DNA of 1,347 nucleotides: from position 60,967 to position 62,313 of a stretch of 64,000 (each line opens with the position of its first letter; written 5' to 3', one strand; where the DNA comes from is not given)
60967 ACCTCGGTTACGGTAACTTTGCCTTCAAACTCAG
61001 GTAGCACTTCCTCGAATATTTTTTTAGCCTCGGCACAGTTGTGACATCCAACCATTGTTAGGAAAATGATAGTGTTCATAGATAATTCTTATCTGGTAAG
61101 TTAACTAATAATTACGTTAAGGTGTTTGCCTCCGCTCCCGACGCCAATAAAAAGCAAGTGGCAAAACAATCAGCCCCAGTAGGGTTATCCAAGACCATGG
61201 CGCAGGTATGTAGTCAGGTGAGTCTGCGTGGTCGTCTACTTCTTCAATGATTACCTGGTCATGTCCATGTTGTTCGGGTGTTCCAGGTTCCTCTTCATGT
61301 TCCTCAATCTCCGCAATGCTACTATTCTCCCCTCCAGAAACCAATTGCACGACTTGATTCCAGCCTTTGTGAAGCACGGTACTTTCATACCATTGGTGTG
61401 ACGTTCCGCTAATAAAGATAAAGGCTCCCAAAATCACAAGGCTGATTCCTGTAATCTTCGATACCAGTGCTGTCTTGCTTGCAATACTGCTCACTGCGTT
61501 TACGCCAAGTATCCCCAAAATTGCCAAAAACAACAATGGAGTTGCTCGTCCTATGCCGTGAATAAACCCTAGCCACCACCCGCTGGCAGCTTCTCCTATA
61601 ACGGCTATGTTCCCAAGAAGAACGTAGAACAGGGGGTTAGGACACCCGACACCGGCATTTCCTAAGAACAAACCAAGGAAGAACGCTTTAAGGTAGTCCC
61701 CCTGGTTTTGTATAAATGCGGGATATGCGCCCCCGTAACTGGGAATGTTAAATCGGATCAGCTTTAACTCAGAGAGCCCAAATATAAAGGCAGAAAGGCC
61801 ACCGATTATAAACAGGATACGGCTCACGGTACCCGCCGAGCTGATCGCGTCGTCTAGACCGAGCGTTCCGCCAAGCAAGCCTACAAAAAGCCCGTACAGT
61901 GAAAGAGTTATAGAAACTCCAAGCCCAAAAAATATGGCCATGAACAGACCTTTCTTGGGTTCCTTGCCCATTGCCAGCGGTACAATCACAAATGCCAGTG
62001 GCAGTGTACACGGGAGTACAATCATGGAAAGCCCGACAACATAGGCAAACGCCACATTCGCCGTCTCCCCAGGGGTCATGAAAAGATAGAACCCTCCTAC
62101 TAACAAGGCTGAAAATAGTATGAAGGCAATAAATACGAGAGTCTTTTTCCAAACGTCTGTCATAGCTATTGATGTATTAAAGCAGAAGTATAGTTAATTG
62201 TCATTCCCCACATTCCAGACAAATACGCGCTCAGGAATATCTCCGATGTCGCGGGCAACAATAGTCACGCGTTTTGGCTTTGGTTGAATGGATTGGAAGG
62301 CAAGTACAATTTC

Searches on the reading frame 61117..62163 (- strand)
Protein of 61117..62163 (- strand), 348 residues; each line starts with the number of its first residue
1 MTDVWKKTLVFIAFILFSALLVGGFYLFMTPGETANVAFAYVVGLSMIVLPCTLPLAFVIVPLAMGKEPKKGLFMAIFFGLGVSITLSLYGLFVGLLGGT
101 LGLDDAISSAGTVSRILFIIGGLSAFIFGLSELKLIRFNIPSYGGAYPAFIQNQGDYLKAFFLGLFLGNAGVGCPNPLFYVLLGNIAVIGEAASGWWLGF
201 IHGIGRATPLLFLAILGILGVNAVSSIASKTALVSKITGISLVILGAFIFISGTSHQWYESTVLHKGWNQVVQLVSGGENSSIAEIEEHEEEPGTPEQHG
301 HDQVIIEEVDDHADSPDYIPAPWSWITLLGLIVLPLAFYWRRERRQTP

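Call 61: search_protein_families(library=pfam, proteins=[window:61117-62163:-], max_evalue=0.001)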
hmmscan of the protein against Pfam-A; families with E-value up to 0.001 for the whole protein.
window:61117-62163:- (348 aa): 1 family
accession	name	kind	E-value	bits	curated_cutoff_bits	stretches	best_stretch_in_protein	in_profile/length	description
PF02683.22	DsbD_TM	-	9.4e-07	28.8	27.1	1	37-215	5-183/219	Cytochrome C biogenesis protein transmembrane domain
